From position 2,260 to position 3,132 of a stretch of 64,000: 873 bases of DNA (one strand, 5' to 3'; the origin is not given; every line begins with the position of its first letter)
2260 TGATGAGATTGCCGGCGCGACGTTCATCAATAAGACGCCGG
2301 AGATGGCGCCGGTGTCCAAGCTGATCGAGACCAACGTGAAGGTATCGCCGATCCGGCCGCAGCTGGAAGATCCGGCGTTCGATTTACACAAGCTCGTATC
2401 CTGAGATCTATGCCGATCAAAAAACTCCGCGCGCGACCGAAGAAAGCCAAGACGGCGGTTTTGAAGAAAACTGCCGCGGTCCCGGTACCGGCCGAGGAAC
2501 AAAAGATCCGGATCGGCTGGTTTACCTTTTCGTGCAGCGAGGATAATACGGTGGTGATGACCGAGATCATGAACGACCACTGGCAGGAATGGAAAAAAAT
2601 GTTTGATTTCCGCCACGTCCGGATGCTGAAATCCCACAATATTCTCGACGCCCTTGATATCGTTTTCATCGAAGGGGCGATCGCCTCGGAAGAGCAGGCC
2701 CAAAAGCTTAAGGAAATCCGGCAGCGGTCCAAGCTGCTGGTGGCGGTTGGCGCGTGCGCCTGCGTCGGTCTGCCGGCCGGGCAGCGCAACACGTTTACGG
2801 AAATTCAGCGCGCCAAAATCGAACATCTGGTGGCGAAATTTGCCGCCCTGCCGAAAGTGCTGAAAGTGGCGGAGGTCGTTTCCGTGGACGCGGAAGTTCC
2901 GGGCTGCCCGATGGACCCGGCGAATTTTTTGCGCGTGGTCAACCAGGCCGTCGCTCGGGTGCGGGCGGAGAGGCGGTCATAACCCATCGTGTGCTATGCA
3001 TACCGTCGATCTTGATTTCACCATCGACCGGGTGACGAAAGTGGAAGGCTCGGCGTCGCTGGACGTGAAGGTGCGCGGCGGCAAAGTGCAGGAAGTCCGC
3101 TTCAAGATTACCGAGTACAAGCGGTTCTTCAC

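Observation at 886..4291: [NiFe]-hydrogenase whose electron-input module is a ferredoxin plus a putidaredoxin-reductase-like flavoenzyme instead of a canonical diaphorase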

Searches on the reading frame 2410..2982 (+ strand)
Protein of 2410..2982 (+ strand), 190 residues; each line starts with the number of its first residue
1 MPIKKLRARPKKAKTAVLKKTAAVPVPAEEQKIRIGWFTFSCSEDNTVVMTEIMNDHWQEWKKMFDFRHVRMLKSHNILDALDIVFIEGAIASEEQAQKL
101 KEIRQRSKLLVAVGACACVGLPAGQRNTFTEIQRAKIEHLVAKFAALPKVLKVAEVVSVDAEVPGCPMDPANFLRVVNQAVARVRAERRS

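Call 3: search_protein_families(library=pfam, proteins=[window:2410-2982:+], max_evalue=0.01)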
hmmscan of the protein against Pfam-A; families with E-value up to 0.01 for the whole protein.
window:2410-2982:+ (190 aa): 1 family
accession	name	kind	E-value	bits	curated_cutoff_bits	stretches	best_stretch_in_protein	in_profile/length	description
PF01058.29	Oxidored_q6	-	2e-19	70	27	1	54-179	12-127/128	NADH ubiquinone oxidoreductase, 20 Kd subunit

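Call 4: search_protein_families(library=ncbifam, proteins=[window:2410-2982:+], max_evalue=0.01)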
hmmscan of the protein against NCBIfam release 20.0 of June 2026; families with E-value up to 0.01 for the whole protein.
window:2410-2982:+ (190 aa): 8 families
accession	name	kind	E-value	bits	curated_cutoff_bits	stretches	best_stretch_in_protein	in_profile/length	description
NF040836.1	sulfhyd_HydD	equivalog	3.6e-13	49.3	500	1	29-178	2-151/261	NADPH-dependent hydrogenase/sulfhydrogenase 1 subunit delta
NF040831.1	sulfhyd_ShyD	equivalog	1.2e-11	44.6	460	1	60-178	27-145/240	NAD(P)-dependent hydrogenase/sulfhydrogenase 2 subunit delta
TIGR03294.1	FrhG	equivalog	1.2e-10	41.5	245.5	1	33-179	2-139/228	coenzyme F420 hydrogenase subunit gamma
NF045875.1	F420_non_VhuG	exception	1.4e-10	40.9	450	1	77-177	49-160/286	F420-non-reducing hydrogenase subunit VhuG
NF011391.0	PRK14816.1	equivalog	0.00099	18.7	283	0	151-186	144-179/196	NADH-quinone oxidoreductase subunit B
NF005012.1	PRK06411.1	subfamily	0.0012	18.4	116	0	150-188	124-162/166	NADH-quinone oxidoreductase subunit NuoB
NF011395.0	PRK14820.1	equivalog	0.0019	18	263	0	152-187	125-160/180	NADH-quinone oxidoreductase subunit B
TIGR01957.1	nuoB_fam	subfamily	0.0023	17.9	142.7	0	150-184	108-142/145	NADH-quinone oxidoreductase subunit B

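Call 26: search_solved_structures(query=window:2410-2982:+, max_evalue=0.01, show_alignments=5)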
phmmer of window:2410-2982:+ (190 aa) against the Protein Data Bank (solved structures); distinct sequences matched with E-value up to 0.01: 12.
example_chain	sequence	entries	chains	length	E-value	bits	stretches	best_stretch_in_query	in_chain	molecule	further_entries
9e1j_A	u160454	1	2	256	7.4e-12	48.6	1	80-176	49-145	Sulfhydrogenase 1 subunit delta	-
9e15_A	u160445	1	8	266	8.4e-12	48.4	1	80-176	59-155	Sulfhydrogenase 1 subunit delta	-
9nez_A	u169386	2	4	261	9.1e-12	48.3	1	80-176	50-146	Sulfhydrogenase 1 subunit delta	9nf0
9sw2_E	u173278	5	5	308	5.4e-10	42.5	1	64-168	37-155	F420-non-reducing hydrogenase subunit G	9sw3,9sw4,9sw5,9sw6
5odc_E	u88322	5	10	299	8.3e-10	41.9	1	76-178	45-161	Methyl-viologen reducing hydrogenase subunit G | Methyl-viologen reducing hydrogenase, subunit G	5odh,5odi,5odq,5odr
3zfs_B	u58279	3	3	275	2.5e-09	40.4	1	7-175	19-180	F420-REDUCING HYDROGENASE, SUBUNIT GAMMA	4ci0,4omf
6qgr_G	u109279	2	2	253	4.7e-08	36.2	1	79-176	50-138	Coenzyme F420 hydrogenase subunit gamma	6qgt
6qii_G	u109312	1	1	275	5.1e-08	36.1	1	78-176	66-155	Coenzyme F420 hydrogenase subunit gamma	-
9sfi_I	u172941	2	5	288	1.2e-07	34.9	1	80-171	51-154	F420-non-reducing hydrogenase small subunit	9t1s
5xf9_C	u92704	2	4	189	1.4e-07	34.7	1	78-168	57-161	NAD-reducing hydrogenase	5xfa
9r51_C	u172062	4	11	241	7.5e-07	32.3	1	72-180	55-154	F420-reducing [NiFe]-hydrogenase from Methanothermococcus thermolithotrophicus subunit gam | F420-reducing [NiFe]-hydrogenase from Methanothermococcus thermolit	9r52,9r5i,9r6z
7t2r_E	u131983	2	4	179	4.2e-06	29.9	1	80-180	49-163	NiFe hydrogenase small subunit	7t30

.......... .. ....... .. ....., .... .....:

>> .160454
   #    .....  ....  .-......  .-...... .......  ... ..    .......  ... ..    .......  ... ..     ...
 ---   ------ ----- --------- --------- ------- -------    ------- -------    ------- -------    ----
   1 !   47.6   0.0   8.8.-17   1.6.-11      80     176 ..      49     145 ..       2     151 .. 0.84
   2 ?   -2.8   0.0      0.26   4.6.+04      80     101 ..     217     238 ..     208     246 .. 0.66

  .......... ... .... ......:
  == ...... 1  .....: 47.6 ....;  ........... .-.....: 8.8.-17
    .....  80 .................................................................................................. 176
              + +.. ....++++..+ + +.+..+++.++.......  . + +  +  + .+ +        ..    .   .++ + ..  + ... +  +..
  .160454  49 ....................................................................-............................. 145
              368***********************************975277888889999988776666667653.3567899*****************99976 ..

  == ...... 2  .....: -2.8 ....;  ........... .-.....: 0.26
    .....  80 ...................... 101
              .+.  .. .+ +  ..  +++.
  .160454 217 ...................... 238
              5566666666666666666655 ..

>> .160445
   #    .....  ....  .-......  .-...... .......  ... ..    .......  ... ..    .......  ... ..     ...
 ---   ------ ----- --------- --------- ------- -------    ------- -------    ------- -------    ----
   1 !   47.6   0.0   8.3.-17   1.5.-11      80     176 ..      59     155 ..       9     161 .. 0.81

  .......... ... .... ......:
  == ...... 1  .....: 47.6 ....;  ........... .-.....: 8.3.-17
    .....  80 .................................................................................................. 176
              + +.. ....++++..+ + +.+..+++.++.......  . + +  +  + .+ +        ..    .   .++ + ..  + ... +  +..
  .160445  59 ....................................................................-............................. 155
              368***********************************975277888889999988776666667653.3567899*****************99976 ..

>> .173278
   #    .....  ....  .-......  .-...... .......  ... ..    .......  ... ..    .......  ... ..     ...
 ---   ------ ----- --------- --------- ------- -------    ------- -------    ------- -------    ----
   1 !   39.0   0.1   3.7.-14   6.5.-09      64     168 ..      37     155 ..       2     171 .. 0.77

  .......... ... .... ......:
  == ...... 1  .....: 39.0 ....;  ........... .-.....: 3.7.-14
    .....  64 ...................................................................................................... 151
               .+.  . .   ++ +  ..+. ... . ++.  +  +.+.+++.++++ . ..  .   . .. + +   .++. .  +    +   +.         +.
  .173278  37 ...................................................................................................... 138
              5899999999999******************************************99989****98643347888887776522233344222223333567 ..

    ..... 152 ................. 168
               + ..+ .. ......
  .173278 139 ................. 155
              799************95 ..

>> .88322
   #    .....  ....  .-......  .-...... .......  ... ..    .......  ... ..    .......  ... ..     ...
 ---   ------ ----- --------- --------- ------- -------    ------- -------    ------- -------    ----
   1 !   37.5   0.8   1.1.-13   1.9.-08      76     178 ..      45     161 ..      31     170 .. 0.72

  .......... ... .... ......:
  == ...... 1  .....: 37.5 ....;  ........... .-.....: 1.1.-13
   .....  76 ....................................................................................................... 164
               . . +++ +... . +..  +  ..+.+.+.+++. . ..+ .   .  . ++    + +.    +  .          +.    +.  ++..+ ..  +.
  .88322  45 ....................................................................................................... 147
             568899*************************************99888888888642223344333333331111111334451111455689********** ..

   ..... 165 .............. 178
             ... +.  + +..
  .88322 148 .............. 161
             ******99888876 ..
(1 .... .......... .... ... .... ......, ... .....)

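Call 31: search_protein_representatives(protein=window:2410-2982:+)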
Query: 190 residues. Proteins with E-value up to 0.001 (for the whole library): 651; up to 1e-10: 114; up to 1e-30: 10. The best 150 are listed.
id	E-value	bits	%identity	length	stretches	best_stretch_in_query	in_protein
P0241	3.1e-43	163.8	48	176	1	31-180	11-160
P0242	7.1e-43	162.7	42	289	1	19-180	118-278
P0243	1.1e-42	162.0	45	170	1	28-179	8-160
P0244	2.3e-41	157.7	46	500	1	25-180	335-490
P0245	3.9e-41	157.0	44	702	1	17-181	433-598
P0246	7.2e-41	156.1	46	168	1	30-180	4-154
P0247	1.3e-40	155.3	52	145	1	26-142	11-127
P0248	3.3e-39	150.7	45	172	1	30-177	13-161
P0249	7.1e-33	130.1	57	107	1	82-186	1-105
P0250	7.7e-31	123.5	38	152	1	32-179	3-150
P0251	7.3e-30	120.3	64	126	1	30-106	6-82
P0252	7.8e-30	120.2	52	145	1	29-122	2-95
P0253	2.0e-28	115.6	37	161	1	30-181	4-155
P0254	3.7e-28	114.8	47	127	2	100-181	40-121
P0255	9.9e-28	113.4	35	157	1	31-178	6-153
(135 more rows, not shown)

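Call 33: search_protein_families(library=pfam, proteins=[P0244, P0245, P0242], max_evalue=0.001)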
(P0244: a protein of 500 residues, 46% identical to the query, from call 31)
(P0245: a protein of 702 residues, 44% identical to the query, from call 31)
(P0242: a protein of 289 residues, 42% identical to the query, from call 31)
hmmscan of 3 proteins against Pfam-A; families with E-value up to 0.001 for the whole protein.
P0244 (500 aa): 11 families
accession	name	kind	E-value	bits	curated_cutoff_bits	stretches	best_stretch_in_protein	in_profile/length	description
PF07992.20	Pyr_redox_2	-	1.1e-36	127.2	26.1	1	4-285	1-289/291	Pyridine nucleotide-disulphide oxidoreductase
PF01058.29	Oxidored_q6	-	1.8e-19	70.2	27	1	353-489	1-127/128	NADH ubiquinone oxidoreductase, 20 Kd subunit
PF13738.12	Pyr_redox_3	-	4.4e-16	59.4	30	1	76-271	98-305/305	Pyridine nucleotide-disulphide oxidoreductase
PF00890.30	FAD_binding_2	-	1.8e-06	27.8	20.4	1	5-33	1-29/414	FAD binding domain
PF03486.20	HI0933_like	-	5.4e-06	26.5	50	0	5-44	2-41/244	HI0933-like protein Rossmann domain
PF01134.28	GIDA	-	4.1e-05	23.3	22.1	0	5-37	1-29/391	Glucose inhibited division protein A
PF13454.12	NAD_binding_9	-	6.5e-05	23.4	21.8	0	71-116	113-154/155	FAD-NAD(P)-binding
PF13241.12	NAD_binding_7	-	0.00013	22.9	22.1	0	146-200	6-54/104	Putative NAD(P)-binding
PF01266.30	DAO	-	0.00021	21.4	27.9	0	5-32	1-28/353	FAD dependent oxidoreductase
PF00070.33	Pyr_redox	-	0.00024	22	22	0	149-194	1-44/82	Pyridine nucleotide-disulphide oxidoreductase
PF01946.23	Thi4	-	0.00031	20.5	26.2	1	2-32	16-47/235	Thi4 family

P0245 (702 aa): 3 families
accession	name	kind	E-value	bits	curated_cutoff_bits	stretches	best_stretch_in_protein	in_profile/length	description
PF01512.22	Complex1_51K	-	9.2e-33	113.7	31.2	1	9-169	1-149/150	Nuo51 FMN-binding domain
PF01058.29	Oxidored_q6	-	7.9e-16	58.4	27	1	489-596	30-127/128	NADH ubiquinone oxidoreductase, 20 Kd subunit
PF10589.14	NADH_4Fe-4S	-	8.8e-14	51.6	23.5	1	263-333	2-77/85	NADH-ubiquinone oxidoreductase-F iron-sulfur binding region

P0242 (289 aa): 1 family
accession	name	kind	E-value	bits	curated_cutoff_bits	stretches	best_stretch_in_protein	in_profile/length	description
PF01058.29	Oxidored_q6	-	1.6e-19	70.4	27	1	153-276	12-126/128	NADH ubiquinone oxidoreductase, 20 Kd subunit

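Call 51: find_encoding_contigs(protein=P0245, flank=6000, max_places=2)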
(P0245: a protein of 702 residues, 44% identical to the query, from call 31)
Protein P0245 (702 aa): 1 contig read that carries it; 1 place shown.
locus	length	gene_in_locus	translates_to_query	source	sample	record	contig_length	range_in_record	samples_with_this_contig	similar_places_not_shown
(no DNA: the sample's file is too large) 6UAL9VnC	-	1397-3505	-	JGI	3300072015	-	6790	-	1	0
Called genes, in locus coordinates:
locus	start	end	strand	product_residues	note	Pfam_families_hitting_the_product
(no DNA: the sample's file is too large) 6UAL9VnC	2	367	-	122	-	?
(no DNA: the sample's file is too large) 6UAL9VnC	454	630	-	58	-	-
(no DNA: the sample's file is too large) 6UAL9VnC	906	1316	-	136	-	-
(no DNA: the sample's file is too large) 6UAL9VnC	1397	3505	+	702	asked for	PF01512:Complex1_51K, PF10589:NADH_4Fe-4S, PF01058:Oxidored_q6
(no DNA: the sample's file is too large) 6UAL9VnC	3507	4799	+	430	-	PF00374:NiFeSe_Hases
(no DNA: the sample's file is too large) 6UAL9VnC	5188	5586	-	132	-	-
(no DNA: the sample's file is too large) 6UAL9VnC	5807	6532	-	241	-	PF19927:DUF6390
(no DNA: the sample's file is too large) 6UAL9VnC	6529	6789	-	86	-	?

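Call 52: find_encoding_contigs(protein=P0244, flank=6000, max_places=2)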
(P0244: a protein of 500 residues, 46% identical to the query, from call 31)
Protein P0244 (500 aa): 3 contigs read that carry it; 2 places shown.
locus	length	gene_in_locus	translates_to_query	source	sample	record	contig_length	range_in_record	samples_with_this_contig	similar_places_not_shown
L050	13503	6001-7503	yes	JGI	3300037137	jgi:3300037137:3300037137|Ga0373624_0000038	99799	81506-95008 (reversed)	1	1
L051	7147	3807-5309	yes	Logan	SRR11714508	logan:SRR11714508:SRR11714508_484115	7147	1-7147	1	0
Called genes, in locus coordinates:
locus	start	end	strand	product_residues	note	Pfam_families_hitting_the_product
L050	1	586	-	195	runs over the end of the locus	PF01300:Sua5_yciO_yrdC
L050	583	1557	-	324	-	PF00814:TsaD, PF22521:HypF_C_2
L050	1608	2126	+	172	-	PF14512:TM1586_NiRdase, PF00881:Nitroreductase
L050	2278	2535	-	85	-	PF01599:Ribosomal_S27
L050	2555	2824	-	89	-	PF01282:Ribosomal_S24e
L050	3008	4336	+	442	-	PF00939:Na_sulph_symp, PF03600:CitMHS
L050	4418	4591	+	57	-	PF01455:HupF_HypC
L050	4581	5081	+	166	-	-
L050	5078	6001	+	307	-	PF00892:EamA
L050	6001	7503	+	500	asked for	PF00890:FAD_binding_2 (faint), PF03486:HI0933_like (faint), PF07992:Pyr_redox_2, PF13738:Pyr_redox_3, PF01058:Oxidored_q6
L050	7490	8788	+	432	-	PF00374:NiFeSe_Hases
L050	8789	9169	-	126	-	PF01750:HycI (weak)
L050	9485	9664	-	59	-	PF06093:Spt4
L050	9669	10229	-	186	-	PF03876:SHS2_Rpb7-N, PF00575:S1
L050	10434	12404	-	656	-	PF03030:H_PPase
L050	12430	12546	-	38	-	-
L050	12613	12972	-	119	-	PF18477:PIN_9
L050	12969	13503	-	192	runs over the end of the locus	PF00702:Hydrolase, PF13419:HAD_2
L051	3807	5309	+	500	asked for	PF00890:FAD_binding_2 (faint), PF03486:HI0933_like (faint), PF07992:Pyr_redox_2, PF13738:Pyr_redox_3, PF01058:Oxidored_q6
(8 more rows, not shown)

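Call 59: search_protein_families(library=pfam, proteins=[L050:4581-5081:+], max_evalue=0.01)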
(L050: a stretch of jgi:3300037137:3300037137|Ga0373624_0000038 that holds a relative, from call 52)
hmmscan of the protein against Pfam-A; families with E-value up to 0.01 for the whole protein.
L050:4581-5081:+ (166 aa): 2 families
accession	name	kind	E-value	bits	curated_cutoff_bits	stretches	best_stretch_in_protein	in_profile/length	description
PF19927.4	DUF6390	-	0.00015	21.8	25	1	132-162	194-224/244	Family of unknown function (DUF6390)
PF01455.23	HupF_HypC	-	0.00019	22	28.5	1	109-159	6-56/65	HupF/HypC family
